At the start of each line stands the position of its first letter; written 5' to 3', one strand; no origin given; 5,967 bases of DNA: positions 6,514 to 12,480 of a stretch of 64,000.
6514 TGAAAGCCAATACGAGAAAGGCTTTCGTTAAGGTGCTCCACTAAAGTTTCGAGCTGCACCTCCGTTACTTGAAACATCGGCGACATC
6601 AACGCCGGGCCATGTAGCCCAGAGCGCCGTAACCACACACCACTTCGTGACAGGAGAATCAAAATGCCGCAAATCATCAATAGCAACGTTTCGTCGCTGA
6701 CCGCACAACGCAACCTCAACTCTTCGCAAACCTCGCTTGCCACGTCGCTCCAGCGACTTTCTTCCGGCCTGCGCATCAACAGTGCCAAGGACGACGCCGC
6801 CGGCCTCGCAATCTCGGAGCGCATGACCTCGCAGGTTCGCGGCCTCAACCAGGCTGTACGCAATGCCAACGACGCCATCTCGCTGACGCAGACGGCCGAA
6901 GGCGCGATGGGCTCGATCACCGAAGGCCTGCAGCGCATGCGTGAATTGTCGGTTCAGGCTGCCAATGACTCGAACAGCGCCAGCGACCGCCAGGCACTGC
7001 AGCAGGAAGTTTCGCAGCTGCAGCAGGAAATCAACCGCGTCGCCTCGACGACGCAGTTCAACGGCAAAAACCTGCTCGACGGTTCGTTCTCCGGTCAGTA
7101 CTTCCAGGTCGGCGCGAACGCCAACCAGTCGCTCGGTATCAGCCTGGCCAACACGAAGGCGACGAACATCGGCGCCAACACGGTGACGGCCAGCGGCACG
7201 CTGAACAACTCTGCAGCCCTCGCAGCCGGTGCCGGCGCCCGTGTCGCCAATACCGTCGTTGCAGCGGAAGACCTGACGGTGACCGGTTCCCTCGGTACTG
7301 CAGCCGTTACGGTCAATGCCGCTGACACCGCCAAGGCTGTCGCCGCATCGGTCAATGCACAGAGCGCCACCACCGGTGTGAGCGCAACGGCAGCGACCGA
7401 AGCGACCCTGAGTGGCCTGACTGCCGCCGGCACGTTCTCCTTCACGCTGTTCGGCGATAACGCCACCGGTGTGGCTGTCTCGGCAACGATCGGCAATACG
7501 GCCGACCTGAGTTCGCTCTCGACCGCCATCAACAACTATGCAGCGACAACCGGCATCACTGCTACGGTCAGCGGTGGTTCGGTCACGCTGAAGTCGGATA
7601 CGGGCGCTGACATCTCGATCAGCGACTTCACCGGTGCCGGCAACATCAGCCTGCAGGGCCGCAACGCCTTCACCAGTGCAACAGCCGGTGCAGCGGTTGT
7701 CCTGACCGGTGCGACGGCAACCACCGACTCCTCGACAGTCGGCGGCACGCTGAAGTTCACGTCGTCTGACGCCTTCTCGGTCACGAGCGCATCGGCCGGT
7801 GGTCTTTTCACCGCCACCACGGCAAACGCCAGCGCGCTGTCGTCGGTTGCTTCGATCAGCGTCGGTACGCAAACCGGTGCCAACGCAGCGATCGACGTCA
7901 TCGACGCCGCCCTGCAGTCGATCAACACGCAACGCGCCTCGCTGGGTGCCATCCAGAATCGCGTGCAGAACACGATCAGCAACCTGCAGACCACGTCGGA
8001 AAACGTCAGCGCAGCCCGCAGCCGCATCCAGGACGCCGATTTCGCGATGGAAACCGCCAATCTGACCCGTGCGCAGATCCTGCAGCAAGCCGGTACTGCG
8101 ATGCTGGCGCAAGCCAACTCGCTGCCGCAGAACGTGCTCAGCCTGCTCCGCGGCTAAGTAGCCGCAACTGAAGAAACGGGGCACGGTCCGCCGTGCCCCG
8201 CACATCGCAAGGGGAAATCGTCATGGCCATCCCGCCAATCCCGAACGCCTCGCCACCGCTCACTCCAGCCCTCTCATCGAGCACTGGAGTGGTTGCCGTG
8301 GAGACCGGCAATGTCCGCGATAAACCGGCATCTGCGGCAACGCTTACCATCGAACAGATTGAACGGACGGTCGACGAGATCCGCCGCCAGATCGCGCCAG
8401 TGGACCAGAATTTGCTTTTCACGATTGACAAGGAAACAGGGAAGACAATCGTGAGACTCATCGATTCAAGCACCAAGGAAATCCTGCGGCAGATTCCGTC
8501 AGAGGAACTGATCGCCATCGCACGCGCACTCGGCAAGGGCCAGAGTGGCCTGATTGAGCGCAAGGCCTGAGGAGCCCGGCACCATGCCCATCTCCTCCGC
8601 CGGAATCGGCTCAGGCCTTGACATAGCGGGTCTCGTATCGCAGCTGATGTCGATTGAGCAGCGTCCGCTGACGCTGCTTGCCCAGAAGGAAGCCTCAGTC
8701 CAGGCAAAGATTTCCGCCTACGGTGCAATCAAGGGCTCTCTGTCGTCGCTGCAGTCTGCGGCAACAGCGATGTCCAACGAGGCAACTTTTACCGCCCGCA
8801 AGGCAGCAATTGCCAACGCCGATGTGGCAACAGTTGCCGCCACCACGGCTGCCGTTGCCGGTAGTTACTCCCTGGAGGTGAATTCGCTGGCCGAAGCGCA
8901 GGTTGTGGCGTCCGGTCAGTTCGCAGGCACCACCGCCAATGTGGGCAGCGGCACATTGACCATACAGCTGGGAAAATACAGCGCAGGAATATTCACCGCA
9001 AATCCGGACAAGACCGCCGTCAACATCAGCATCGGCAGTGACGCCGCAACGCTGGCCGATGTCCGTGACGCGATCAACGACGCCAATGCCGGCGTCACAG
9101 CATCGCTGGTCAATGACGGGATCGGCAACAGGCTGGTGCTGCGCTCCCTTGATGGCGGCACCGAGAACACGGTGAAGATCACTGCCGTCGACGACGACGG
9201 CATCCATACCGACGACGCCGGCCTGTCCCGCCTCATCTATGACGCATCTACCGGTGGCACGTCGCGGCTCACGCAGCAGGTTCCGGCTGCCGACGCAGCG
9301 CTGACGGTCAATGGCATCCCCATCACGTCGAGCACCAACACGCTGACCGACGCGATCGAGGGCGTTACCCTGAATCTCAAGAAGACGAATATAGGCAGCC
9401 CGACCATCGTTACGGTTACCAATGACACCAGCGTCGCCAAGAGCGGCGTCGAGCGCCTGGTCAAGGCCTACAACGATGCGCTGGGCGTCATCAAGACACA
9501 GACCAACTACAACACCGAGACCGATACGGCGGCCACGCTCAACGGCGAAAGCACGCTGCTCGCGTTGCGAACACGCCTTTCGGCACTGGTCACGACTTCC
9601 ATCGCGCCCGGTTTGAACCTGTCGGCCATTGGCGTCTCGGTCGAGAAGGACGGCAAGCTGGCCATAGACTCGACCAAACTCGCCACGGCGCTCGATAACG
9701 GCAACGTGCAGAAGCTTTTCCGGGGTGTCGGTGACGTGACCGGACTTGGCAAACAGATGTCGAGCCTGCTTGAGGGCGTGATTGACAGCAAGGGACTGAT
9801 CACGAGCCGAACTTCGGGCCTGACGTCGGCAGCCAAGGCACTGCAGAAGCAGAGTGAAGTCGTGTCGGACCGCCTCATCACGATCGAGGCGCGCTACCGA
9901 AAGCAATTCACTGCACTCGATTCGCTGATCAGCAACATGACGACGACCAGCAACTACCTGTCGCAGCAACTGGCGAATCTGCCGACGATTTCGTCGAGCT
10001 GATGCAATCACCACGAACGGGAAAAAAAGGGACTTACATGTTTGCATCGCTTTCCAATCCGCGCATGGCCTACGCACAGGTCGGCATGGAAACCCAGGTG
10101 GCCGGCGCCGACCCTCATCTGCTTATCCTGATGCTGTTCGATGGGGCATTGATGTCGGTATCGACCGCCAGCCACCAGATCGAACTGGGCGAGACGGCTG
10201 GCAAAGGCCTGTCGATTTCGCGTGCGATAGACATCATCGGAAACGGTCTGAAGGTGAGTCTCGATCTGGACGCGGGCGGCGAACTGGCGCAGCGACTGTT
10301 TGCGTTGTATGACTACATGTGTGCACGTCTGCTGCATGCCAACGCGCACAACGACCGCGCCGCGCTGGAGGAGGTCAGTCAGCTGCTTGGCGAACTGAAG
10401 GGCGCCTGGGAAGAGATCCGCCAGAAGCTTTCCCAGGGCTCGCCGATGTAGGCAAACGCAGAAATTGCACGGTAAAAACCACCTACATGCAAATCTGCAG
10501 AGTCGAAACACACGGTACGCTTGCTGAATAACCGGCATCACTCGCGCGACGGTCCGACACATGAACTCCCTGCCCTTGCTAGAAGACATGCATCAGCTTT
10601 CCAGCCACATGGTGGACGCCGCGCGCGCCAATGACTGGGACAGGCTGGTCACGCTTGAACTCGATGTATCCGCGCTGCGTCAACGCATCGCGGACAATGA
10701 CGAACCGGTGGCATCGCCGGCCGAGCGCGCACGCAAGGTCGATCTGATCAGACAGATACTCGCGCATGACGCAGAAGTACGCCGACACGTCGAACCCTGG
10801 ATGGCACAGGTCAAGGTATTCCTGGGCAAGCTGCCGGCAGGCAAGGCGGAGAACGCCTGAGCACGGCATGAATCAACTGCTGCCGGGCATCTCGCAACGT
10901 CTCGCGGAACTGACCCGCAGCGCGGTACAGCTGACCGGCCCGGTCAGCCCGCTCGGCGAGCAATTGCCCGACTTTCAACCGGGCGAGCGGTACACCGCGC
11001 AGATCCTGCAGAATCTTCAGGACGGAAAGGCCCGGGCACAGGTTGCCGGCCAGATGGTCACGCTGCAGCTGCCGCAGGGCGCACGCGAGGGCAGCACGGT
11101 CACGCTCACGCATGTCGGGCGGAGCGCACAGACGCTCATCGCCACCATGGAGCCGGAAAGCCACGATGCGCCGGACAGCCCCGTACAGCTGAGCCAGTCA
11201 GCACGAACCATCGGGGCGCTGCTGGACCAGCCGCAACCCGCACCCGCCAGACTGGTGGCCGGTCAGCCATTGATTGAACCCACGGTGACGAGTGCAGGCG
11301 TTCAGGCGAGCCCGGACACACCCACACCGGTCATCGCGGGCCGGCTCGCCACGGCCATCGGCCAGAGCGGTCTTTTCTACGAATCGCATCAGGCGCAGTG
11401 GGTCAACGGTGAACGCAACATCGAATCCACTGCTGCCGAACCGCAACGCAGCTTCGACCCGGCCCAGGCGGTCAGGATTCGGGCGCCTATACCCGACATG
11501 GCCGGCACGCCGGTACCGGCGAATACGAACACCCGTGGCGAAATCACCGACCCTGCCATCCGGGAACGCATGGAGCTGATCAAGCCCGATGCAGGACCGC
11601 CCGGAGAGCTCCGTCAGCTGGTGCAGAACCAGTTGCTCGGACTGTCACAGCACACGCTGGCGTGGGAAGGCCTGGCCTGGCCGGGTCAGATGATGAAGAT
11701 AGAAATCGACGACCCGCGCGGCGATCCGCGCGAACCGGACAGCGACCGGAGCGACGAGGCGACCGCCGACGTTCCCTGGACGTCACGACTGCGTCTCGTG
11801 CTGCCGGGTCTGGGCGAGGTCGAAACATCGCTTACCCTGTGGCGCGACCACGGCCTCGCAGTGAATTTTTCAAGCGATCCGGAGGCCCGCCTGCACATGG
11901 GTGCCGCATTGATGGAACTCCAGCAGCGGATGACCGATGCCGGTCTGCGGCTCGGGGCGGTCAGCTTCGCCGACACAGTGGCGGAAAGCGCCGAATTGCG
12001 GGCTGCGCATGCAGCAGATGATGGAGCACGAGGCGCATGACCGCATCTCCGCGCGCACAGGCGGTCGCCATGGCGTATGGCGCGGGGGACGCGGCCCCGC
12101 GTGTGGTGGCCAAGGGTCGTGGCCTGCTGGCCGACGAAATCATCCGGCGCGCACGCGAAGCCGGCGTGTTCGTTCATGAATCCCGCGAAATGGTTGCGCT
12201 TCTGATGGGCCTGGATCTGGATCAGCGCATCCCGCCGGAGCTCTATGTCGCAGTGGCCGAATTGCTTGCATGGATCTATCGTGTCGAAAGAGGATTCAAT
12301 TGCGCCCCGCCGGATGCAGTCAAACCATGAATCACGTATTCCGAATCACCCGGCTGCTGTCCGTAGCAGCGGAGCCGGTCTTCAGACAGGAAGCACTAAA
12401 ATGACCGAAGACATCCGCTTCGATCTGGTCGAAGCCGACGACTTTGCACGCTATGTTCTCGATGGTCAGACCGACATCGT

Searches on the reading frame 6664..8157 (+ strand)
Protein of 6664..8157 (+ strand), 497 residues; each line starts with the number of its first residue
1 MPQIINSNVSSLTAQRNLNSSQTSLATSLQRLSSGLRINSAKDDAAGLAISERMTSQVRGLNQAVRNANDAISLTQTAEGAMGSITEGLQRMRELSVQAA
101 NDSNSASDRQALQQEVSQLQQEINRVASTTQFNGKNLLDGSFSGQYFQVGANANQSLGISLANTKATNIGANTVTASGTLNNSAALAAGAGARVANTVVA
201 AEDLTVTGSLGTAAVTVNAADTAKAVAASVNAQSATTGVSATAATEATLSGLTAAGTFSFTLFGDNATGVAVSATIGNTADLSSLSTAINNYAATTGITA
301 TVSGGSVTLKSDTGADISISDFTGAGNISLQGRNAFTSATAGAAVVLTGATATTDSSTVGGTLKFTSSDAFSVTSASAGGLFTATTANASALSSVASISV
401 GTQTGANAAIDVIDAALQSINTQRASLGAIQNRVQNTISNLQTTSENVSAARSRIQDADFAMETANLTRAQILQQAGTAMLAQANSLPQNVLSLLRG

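Call 64: search_protein_families(library=pfam, proteins=[window:6664-8157:+], max_evalue=0.0001)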
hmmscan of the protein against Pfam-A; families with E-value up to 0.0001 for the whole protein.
window:6664-8157:+ (497 aa): 3 families
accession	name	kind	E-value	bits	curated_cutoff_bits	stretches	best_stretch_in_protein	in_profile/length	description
PF00669.25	Flagellin_N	-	2.4e-47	160.9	26.6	1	5-142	1-138/139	Bacterial flagellin N-terminal helical region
PF00700.27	Flagellin_C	-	4e-29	101.2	23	1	410-495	1-86/86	Bacterial flagellin C-terminal helical region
PF07196.18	Flagellin_IN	-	6.7e-07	29.8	22.7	1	203-249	1-49/55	Flagellin hook IN motif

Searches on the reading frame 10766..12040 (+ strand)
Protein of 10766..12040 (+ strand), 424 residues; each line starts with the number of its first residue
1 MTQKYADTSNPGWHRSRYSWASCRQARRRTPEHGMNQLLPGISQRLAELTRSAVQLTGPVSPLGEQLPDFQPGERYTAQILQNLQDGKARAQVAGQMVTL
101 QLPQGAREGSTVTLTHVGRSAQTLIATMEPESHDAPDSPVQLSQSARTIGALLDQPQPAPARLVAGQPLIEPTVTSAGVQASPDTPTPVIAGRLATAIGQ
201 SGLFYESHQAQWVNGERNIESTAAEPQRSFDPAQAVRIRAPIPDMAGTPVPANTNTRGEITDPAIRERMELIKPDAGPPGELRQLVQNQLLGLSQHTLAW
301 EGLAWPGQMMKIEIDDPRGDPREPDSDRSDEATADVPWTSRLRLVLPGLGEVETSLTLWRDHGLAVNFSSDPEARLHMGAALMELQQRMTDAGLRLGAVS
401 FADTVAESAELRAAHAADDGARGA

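Call 64: search_protein_families(library=pfam, proteins=[window:10766-12040:+], max_evalue=0.0001)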
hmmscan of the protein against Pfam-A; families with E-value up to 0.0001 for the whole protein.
window:10766-12040:+ (424 aa): 1 family
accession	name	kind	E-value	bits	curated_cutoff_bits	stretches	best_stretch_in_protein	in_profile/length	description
PF02120.21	Flg_hook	-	7e-08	32.6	29.8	1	334-404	9-79/85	Flagellar hook-length control protein FliK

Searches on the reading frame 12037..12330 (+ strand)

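Call 64: search_protein_families(library=pfam, proteins=[window:12037-12330:+], max_evalue=0.0001)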
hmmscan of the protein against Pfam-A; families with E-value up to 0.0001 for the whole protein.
window:12037-12330:+ (97 aa): 1 family
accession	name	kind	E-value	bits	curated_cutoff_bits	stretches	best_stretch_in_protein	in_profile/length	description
PF01312.24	Bac_export_2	-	3e-16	60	24.4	1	5-80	258-335/335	FlhB HrpN YscU SpaS Family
